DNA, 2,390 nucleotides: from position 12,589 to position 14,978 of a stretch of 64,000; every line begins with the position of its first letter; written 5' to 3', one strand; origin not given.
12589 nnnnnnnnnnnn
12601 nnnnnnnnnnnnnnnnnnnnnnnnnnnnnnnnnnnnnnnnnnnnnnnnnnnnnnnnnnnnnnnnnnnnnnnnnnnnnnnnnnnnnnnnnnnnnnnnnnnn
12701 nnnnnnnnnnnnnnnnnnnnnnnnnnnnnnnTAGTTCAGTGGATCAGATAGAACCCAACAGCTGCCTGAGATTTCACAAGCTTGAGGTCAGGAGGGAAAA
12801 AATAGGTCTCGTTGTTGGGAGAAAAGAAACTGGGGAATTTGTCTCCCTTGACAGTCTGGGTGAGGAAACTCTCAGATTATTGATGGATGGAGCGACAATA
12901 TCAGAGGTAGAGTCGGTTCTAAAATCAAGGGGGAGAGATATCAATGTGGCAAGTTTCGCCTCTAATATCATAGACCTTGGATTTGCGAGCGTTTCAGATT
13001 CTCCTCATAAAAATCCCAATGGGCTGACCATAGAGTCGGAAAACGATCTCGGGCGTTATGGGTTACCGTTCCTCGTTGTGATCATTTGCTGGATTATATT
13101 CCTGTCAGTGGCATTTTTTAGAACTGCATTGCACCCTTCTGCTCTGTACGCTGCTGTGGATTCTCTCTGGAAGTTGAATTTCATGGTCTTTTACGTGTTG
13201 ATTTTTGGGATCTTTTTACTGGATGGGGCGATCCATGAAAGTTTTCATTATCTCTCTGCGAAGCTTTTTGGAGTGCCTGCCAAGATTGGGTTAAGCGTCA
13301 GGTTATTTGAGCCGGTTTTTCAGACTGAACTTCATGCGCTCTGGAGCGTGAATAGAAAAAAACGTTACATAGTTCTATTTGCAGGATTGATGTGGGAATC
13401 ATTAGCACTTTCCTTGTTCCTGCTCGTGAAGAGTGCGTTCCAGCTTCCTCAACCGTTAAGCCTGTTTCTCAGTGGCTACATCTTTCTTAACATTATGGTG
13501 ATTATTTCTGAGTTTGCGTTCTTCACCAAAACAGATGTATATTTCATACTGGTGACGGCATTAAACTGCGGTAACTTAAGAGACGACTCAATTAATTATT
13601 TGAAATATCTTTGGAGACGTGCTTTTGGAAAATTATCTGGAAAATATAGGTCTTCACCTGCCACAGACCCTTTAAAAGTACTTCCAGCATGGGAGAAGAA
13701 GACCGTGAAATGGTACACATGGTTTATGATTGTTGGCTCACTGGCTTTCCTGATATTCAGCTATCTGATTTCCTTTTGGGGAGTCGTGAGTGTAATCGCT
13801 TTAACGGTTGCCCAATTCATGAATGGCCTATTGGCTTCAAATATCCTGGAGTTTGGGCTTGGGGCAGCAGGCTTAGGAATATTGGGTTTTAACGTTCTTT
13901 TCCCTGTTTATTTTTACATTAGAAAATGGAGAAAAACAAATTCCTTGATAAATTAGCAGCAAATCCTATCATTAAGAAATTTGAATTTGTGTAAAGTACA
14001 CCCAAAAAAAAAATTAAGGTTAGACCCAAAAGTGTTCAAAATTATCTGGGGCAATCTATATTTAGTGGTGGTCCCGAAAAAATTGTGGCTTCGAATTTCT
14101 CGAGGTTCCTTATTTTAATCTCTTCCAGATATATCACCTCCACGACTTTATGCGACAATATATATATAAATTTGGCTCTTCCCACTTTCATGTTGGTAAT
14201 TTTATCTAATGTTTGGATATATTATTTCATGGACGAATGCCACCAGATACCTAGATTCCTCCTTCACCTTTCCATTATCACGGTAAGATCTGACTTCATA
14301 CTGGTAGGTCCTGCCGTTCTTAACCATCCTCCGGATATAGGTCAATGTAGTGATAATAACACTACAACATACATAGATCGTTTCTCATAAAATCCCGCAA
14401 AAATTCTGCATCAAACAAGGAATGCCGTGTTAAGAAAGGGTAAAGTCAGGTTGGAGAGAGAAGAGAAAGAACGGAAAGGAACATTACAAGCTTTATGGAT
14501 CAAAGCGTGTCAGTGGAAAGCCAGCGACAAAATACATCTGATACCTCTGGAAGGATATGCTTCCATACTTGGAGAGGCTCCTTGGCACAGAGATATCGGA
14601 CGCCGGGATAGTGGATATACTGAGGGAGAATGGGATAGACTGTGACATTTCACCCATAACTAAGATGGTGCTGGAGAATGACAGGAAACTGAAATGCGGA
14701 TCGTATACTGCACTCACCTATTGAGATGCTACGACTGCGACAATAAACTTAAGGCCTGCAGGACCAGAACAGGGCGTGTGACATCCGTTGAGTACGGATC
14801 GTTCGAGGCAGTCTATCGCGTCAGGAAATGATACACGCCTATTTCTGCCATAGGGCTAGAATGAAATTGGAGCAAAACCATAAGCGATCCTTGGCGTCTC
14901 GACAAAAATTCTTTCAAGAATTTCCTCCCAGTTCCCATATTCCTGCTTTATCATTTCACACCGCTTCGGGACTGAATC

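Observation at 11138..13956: Candidate archaeal peptide-modification cassette: RRE-fused ThiF/E1-like adenylyltransferase plus RRE-fused membrane HExxH metalloprotease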

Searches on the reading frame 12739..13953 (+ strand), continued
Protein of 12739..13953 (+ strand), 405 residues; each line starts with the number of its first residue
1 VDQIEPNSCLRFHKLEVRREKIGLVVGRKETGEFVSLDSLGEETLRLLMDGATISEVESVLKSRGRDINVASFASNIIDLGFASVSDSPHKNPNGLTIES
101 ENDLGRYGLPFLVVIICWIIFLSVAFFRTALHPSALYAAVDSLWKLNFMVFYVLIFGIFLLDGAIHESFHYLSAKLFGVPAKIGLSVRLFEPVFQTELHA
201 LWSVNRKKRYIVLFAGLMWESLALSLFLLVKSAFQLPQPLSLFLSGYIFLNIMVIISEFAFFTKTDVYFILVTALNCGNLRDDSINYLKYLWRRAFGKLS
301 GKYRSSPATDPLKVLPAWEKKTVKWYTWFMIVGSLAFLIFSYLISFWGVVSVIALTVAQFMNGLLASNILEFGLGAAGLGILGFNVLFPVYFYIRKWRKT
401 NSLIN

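Call 111: get_annotated_region(hit=H2, flank=3000)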
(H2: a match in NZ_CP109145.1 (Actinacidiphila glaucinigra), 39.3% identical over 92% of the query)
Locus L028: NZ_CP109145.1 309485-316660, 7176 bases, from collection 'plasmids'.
description: Actinacidiphila glaucinigra strain NBC 01746 plasmid unnamed1, complete sequence
organism: Actinacidiphila glaucinigra (NCBI taxid 235986)
taxonomy: Bacteria; Actinomycetota; Actinomycetes; Kitasatosporales; Streptomycetaceae; Actinacidiphila; Actinacidiphila glaucinigra
host: -; source: -; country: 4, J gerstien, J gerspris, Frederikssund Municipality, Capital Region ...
typing (MOB-suite, as given by PLSDB): non-mobilizable
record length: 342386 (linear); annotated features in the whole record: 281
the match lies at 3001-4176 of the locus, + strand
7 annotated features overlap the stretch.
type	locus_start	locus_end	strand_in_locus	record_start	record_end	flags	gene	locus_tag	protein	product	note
CDS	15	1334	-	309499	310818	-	-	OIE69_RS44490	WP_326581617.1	hypothetical protein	-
CDS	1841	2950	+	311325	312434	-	-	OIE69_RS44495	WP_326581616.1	ThiF family adenylyltransferase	-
CDS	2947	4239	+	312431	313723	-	-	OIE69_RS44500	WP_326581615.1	hypothetical protein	-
CDS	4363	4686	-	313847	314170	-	-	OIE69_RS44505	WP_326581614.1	hypothetical protein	-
CDS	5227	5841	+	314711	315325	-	-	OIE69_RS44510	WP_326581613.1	hypothetical protein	-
CDS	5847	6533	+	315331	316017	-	-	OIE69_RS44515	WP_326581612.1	hypothetical protein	-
CDS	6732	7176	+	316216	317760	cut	-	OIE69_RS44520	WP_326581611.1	hypothetical protein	-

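Call 112: get_annotated_region(hit=H3, flank=3000)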
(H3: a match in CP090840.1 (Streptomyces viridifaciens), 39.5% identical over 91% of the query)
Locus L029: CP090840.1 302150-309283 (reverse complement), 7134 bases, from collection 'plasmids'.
description: Streptomyces viridifaciens strain DSM 40239 plasmid pKVP1, complete sequence
organism: Streptomyces viridifaciens (NCBI taxid 48665)
taxonomy: Bacteria; Actinomycetota; Actinomycetes; Kitasatosporales; Streptomycetaceae; Streptomyces; Streptomyces viridifaciens
host: -; source: Whole organism; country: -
typing (MOB-suite, as given by PLSDB): mobilizable; relaxase MOBP
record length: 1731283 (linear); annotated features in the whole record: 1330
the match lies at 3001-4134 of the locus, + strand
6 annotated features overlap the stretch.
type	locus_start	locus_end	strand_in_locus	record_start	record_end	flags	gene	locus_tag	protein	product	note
CDS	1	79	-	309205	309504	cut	-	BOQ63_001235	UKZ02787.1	hypothetical protein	-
CDS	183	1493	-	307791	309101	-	-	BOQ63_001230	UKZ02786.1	hydroxylacyl-CoA dehydrogenase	-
CDS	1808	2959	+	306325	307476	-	-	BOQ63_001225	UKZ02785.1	ThiF family adenylyltransferase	-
CDS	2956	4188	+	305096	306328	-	-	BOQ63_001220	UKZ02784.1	hypothetical protein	-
CDS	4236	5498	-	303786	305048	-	-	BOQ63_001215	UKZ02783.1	DUF2399 domain-containing protein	-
CDS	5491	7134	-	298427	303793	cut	-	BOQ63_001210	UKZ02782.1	hypothetical protein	-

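Call 113: get_annotated_region(hit=H6, flank=3000)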
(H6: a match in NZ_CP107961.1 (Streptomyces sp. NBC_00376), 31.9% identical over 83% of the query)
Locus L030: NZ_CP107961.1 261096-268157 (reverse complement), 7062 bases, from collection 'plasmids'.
description: Streptomyces sp. NBC_00376 plasmid unnamed1, complete sequence
organism: Streptomyces sp. NBC_00376 (NCBI taxid 2975730)
taxonomy: Bacteria; Actinomycetota; Actinomycetes; Kitasatosporales; Streptomycetaceae; Streptomyces; Streptomyces sp. NBC 00376
host: -; source: -; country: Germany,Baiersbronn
typing (MOB-suite, as given by PLSDB): non-mobilizable
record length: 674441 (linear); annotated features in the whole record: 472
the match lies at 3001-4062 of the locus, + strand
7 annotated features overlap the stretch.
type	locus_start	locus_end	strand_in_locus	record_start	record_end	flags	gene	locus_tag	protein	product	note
CDS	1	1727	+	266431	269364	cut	-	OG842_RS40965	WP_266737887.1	BTAD domain-containing putative transcriptional regulator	-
CDS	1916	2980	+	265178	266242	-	-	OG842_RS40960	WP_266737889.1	ThiF family adenylyltransferase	-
CDS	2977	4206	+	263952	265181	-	-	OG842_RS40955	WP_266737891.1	hypothetical protein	-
CDS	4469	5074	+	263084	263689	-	-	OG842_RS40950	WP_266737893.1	amidase family protein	-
CDS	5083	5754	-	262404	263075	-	-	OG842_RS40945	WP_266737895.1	TetR/AcrR family transcriptional regulator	GO:0006355 - regulation of DNA-templated transcription [Evidence IEA]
CDS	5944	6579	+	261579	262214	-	-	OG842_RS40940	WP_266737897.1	SRPBCC family protein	-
CDS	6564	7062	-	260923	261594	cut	-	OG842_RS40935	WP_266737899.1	hypothetical protein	-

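Call 114: get_annotated_region(hit=H8, flank=3000)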
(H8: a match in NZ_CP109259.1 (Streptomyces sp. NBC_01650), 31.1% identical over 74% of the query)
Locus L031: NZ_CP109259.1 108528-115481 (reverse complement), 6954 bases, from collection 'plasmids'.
description: Streptomyces sp. NBC_01650 plasmid unnamed1, complete sequence
organism: Streptomyces sp. NBC_01650 (NCBI taxid 2975907)
taxonomy: Bacteria; Actinomycetota; Actinomycetes; Kitasatosporales; Streptomycetaceae; Streptomyces; Streptomyces sp. NBC 01650
host: -; source: -; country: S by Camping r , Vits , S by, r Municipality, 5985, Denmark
typing (MOB-suite, as given by PLSDB): mobilizable; relaxase MOBP
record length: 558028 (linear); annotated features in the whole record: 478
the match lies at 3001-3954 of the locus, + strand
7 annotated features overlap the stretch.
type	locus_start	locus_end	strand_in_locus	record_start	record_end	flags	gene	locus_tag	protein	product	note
CDS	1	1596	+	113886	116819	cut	-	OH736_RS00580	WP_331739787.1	BTAD domain-containing putative transcriptional regulator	-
CDS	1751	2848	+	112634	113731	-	-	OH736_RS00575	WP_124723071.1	ThiF family adenylyltransferase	-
CDS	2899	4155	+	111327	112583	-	-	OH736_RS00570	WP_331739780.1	hypothetical protein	-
CDS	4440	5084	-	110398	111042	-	-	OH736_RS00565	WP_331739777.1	glyoxalase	-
CDS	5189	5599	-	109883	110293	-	-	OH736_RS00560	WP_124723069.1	VOC family protein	-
CDS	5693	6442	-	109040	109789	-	-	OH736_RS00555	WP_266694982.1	dienelactone hydrolase family protein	-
CDS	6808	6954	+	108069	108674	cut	-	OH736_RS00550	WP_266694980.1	L,D-transpeptidase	-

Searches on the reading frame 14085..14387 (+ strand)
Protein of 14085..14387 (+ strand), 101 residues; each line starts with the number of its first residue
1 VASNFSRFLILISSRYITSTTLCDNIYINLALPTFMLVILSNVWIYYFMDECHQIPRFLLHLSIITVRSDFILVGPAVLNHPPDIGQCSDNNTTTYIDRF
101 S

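Call 102: search_protein_families(library=pfam, proteins=[window:14085-14387:+], max_evalue=1)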
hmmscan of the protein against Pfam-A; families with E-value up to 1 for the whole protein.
window:14085-14387:+ (101 aa): 1 family
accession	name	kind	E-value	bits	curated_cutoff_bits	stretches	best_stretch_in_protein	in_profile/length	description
PF06638.16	Strabismus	-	0.093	11.8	25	1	16-67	120-169/503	Strabismus protein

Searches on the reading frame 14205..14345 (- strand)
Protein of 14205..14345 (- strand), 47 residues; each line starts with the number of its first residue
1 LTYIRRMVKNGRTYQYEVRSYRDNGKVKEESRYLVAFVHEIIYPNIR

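Call 102: search_protein_families(library=pfam, proteins=[window:14205-14345:-], max_evalue=1)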
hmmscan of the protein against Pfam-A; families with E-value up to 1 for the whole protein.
window:14205-14345:- (47 aa): 1 family
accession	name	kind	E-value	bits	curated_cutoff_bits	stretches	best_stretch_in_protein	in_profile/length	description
PF07661.19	MORN_2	-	0.062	14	29.6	1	17-33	4-20/22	MORN repeat variant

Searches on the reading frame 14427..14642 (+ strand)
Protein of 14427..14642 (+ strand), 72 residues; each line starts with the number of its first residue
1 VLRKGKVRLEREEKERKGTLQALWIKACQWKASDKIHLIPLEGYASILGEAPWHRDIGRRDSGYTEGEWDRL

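Call 102: search_protein_families(library=pfam, proteins=[window:14427-14642:+], max_evalue=1)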
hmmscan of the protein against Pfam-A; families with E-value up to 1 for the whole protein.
window:14427-14642:+ (72 aa): 1 family
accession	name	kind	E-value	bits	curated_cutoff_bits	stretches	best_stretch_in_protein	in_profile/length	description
PF22816.2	CatAgl_D2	-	0.27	10.5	27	1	16-56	19-57/389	Alpha-1,3-glucanase catalytic domain D2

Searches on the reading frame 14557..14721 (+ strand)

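Call 102: search_protein_families(library=pfam, proteins=[window:14557-14721:+], max_evalue=1)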
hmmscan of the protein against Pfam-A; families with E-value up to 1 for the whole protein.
window:14557-14721:+ (55 aa): 1 family
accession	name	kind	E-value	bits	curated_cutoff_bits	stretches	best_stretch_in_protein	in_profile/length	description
PF03484.21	B5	-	0.014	16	28.6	1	4-29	7-32/67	tRNA synthetase B5 domain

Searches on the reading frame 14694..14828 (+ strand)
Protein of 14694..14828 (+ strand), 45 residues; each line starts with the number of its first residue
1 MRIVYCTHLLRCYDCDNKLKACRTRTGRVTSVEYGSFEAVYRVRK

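Call 102: search_protein_families(library=pfam, proteins=[window:14694-14828:+], max_evalue=1)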
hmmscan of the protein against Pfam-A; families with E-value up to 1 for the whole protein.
window:14694-14828:+ (45 aa): 1 family
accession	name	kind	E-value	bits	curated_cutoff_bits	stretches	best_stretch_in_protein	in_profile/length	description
PF13920.12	zf-C3HC4_3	-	0.0046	17.2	27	1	3-22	17-39/49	Zinc finger, C3HC4 type (RING finger)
